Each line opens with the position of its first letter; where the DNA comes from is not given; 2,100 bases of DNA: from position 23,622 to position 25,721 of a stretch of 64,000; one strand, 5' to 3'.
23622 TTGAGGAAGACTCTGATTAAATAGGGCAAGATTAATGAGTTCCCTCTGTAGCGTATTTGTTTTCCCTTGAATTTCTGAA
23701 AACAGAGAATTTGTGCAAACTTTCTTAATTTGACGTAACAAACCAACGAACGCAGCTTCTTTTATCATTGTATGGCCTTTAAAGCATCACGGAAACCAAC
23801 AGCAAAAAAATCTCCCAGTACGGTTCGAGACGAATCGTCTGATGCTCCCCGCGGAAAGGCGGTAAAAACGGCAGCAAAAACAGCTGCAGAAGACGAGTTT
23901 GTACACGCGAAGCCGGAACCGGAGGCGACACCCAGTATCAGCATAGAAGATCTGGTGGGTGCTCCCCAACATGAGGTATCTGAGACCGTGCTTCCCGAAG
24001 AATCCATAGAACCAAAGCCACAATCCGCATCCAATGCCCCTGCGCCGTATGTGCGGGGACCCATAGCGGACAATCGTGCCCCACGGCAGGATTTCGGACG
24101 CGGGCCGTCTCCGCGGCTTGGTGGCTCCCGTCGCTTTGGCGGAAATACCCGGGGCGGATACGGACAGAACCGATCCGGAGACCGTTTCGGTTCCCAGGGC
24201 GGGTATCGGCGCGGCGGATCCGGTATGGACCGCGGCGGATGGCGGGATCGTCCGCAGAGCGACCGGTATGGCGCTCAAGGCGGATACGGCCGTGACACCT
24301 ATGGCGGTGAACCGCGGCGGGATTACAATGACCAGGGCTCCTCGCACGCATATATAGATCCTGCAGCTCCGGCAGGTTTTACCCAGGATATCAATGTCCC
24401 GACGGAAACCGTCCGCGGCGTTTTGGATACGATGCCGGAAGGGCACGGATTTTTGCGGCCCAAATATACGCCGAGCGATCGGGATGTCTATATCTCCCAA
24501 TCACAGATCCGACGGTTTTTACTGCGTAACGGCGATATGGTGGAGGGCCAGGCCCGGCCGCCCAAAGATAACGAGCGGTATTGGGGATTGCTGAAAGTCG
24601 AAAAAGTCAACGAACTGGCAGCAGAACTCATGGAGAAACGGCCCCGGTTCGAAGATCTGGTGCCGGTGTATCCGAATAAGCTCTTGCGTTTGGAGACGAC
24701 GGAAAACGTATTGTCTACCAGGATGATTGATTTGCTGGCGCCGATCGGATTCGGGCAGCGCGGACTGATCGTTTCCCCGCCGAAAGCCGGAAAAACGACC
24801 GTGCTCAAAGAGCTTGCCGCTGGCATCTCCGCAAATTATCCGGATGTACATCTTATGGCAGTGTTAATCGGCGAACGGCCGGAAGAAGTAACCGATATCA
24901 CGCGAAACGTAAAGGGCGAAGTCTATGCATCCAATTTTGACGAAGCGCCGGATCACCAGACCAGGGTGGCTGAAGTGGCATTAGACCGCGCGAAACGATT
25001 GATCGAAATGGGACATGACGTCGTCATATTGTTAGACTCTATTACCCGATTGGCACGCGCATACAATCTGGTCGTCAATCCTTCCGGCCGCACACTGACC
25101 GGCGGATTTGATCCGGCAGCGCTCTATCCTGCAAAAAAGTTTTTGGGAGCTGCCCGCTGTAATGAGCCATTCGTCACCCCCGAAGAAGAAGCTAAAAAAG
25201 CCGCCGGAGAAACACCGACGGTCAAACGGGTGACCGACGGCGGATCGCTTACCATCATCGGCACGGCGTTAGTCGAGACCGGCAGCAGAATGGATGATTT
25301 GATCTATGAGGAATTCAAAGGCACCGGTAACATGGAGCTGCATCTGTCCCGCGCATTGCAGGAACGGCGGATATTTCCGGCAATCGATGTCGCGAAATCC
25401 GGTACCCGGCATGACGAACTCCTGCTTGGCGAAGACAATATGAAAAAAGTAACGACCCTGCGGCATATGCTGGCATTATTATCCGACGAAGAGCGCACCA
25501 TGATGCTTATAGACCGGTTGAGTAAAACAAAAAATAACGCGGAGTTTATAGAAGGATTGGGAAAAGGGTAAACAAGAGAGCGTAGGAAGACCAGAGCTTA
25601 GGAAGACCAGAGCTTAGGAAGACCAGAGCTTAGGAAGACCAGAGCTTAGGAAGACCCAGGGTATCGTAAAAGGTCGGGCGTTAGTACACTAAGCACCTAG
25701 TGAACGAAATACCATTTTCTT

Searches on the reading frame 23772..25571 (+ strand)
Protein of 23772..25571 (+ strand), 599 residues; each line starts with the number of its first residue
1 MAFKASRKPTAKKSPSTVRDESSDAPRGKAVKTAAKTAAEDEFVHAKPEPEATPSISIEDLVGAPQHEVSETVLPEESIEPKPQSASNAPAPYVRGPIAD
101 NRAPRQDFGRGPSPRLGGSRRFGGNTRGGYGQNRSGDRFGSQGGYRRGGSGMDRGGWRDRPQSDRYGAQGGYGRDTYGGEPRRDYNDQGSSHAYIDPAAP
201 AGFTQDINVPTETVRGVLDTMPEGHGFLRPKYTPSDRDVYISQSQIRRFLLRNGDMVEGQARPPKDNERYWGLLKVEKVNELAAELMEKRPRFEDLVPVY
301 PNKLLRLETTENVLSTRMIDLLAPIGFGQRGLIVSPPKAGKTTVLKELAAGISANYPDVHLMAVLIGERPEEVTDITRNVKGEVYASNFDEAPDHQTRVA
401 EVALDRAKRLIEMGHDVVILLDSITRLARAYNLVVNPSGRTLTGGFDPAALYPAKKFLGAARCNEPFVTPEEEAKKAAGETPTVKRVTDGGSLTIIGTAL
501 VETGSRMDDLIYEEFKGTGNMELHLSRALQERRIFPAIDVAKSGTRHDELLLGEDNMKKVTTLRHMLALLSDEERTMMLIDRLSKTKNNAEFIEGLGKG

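Call 10: search_protein_families(library=pfam, proteins=[window:23772-25571:+])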
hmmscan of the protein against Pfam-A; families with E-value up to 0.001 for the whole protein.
window:23772-25571:+ (599 aa): 3 families
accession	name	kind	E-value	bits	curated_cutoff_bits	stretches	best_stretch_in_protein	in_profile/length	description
PF07497.18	Rho_RNA_bind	-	1.2e-27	95.9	27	1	215-283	2-71/73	Rho termination factor, RNA-binding domain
PF00006.31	ATP-synt_ab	-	2.3e-25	90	29.5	1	316-543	2-211/213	ATP synthase alpha/beta family, nucleotide-binding domain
PF08206.17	OB_RNB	-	0.00074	19.6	24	0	216-263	1-44/58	Ribonuclease B OB domain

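Call 39: find_encoding_contigs(protein=window:23772-25571:+, flank=2000, max_places=4)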
Protein window:23772-25571:+ (599 aa): 13 contigs read that carry it; 4 places shown.
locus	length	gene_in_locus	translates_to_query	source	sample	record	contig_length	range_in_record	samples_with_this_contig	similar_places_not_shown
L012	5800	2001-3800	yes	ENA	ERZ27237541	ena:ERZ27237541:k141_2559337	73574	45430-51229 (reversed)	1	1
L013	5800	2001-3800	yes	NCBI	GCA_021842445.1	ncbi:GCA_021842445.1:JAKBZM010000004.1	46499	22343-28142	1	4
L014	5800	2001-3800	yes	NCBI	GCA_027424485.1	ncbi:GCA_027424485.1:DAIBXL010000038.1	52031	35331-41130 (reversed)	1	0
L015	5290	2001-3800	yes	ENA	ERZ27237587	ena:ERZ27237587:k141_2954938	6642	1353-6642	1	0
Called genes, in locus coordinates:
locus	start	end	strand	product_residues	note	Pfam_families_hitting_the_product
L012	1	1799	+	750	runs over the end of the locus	PF10060:DUF2298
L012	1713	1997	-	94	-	-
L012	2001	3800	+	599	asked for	PF07497:Rho_RNA_bind, PF00006:ATP-synt_ab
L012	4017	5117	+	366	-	PF01476:LysM, PF23473:LysM3_LYK4_5 (weak), PF01476:LysM, PF01551:Peptidase_M23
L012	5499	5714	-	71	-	-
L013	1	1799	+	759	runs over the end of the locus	PF10060:DUF2298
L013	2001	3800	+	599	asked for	PF07497:Rho_RNA_bind, PF00006:ATP-synt_ab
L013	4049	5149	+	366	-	PF01476:LysM, PF23473:LysM3_LYK4_5 (weak), PF01476:LysM, PF01551:Peptidase_M23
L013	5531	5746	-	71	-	-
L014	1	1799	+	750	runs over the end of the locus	PF10060:DUF2298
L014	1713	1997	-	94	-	-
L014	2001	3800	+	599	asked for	PF07497:Rho_RNA_bind, PF00006:ATP-synt_ab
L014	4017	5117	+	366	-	PF01476:LysM, PF22310:NMB0315_dom_I (faint), PF23473:LysM3_LYK4_5 (weak), PF01476:LysM, PF01551:Peptidase_M23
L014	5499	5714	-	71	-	-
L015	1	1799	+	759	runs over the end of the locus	PF10060:DUF2298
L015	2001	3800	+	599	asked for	PF07497:Rho_RNA_bind, PF00006:ATP-synt_ab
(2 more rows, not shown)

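Call 51: list_cluster_members(proteins=[window:23772-25571:+, window:8374-9678:+, P0006, P0008, P0042, P0055, P0089, P0118, P0127, P0137])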
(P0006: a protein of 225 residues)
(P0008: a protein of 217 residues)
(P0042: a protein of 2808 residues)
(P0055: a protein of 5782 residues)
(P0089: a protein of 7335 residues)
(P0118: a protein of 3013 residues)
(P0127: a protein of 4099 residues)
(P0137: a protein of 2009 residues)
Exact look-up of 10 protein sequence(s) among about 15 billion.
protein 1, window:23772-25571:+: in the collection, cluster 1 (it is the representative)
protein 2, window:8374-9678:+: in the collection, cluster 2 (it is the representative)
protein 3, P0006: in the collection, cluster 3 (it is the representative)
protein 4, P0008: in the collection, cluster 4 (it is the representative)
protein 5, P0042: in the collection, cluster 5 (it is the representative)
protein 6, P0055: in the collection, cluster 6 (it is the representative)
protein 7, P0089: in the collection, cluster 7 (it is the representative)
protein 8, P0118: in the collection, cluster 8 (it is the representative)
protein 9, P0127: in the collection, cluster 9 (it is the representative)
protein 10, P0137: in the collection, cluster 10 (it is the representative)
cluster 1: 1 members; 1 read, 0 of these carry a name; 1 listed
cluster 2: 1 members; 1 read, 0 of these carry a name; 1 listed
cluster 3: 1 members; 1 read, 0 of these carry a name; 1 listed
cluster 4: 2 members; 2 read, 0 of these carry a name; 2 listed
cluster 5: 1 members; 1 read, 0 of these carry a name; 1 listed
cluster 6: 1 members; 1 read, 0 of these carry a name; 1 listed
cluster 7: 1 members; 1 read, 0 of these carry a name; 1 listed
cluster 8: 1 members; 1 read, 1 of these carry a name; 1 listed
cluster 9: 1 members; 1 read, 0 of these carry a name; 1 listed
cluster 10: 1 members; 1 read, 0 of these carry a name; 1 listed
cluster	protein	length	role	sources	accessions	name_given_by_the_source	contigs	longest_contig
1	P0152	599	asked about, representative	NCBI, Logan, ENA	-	-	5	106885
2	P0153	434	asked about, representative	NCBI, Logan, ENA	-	-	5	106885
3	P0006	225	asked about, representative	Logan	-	-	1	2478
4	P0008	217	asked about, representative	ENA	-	-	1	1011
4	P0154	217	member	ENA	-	-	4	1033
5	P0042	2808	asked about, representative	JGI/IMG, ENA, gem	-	-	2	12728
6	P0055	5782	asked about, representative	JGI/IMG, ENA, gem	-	-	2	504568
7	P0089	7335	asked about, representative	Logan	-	-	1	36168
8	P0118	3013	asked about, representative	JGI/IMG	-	hypothetical protein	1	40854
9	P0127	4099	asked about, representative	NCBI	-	-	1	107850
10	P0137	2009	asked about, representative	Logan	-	-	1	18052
